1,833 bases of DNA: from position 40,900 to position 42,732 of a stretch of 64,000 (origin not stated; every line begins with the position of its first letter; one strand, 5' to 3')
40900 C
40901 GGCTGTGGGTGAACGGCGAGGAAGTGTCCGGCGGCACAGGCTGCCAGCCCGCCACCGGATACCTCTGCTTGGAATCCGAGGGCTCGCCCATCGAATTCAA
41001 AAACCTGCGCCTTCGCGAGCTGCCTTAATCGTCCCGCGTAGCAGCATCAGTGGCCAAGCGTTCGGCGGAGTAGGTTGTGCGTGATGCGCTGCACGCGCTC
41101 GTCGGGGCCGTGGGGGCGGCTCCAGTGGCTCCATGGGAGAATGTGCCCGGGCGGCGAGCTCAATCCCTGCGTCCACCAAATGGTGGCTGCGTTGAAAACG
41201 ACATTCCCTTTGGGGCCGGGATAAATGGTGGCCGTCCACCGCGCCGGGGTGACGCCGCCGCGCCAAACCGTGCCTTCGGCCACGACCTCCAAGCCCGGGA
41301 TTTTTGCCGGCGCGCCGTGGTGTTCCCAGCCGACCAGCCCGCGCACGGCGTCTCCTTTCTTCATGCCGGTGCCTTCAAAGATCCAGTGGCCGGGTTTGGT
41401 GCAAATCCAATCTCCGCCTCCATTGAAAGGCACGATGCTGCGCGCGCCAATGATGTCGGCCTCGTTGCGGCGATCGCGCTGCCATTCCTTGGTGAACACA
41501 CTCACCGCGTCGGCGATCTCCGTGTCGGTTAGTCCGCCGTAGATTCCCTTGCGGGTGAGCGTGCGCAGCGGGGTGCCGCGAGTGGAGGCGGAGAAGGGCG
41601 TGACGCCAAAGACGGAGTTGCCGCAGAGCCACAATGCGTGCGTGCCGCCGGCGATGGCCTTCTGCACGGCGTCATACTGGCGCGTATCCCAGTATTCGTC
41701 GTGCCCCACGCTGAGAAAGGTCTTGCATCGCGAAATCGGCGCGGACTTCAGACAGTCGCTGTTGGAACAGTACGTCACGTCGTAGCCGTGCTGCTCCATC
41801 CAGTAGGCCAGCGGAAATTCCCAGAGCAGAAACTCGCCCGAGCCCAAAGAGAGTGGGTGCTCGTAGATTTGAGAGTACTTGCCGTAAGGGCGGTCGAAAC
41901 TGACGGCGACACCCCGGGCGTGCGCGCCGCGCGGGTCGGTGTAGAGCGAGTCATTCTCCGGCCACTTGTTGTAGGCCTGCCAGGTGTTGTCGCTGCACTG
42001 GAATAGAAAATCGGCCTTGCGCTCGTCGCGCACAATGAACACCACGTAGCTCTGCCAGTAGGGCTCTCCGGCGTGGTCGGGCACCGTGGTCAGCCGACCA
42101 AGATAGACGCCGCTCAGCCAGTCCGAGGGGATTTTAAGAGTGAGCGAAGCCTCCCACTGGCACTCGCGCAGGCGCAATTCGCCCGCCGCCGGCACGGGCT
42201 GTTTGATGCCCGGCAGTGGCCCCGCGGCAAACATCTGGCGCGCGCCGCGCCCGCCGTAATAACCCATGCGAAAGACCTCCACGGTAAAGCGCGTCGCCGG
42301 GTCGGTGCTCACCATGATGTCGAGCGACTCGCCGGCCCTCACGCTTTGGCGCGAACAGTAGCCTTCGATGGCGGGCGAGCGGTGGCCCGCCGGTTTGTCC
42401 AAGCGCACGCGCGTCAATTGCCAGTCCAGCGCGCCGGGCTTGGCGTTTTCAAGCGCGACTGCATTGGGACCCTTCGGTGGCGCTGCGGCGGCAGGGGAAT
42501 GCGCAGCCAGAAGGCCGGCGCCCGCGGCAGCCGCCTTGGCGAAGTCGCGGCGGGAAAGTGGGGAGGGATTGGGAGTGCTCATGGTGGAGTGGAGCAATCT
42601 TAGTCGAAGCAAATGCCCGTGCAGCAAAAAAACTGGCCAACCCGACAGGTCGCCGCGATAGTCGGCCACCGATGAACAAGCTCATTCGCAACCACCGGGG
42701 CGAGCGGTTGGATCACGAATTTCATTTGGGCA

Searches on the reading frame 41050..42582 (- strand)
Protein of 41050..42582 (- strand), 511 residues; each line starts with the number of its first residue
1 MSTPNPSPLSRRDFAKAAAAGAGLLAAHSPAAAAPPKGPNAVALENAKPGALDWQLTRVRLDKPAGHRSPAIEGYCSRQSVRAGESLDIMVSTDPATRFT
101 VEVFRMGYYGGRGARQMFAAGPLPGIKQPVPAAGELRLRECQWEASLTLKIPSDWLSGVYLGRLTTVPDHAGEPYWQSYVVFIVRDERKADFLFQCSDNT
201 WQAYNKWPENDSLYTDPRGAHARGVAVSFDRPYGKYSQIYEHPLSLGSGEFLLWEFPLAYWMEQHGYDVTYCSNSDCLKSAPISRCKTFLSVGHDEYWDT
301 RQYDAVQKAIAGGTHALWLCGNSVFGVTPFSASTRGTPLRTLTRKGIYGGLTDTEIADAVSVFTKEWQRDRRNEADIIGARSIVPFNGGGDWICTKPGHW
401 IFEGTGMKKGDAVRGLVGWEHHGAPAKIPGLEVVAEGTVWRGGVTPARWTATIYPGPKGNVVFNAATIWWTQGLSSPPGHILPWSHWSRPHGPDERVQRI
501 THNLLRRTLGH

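Call 83: find_encoding_contigs(protein=window:41050-42582:-, flank=10000, max_places=1)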
Protein window:41050-42582:- (511 aa): 8 contigs read that carry it; 1 place shown.
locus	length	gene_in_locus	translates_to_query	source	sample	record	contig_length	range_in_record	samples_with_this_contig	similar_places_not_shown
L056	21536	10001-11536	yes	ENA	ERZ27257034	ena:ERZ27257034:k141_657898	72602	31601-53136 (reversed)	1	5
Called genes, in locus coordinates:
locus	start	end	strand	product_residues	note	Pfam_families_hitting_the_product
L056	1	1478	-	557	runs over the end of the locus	PF04151:PPC (faint)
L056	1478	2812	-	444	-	PF07394:DUF1501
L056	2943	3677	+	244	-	PF07819:PGAP1 (weak)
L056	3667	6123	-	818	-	PF02368:Big_2 (faint), PF07583:PSCyt2, PF07587:PSD1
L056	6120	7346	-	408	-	PF07635:PSCyt1, PF25173:Beta-prop_WDR3_1st, PF25460:Beta-prop_Aladin, PF23381:Beta-prop_IFT122_1st, PF24796:WDR55, PF24807:WD40_CDC20-Fz, PF24814:WD40_Prp19, PF25174:Beta-prop_THOC3, +32 more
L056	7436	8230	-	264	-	-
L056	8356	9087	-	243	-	-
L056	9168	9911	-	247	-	PF12146:Hydrolase_4, PF00561:Abhydrolase_1, PF12697:Abhydrolase_6, PF20408:Abhydrolase_11, PF12146:Hydrolase_4 (weak)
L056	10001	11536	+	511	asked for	PF20254:DMFA2_C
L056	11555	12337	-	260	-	PF06439:3keto-disac_hyd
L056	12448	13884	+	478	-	PF07394:DUF1501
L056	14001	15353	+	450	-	PF07394:DUF1501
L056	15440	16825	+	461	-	PF07394:DUF1501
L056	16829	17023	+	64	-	-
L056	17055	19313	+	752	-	-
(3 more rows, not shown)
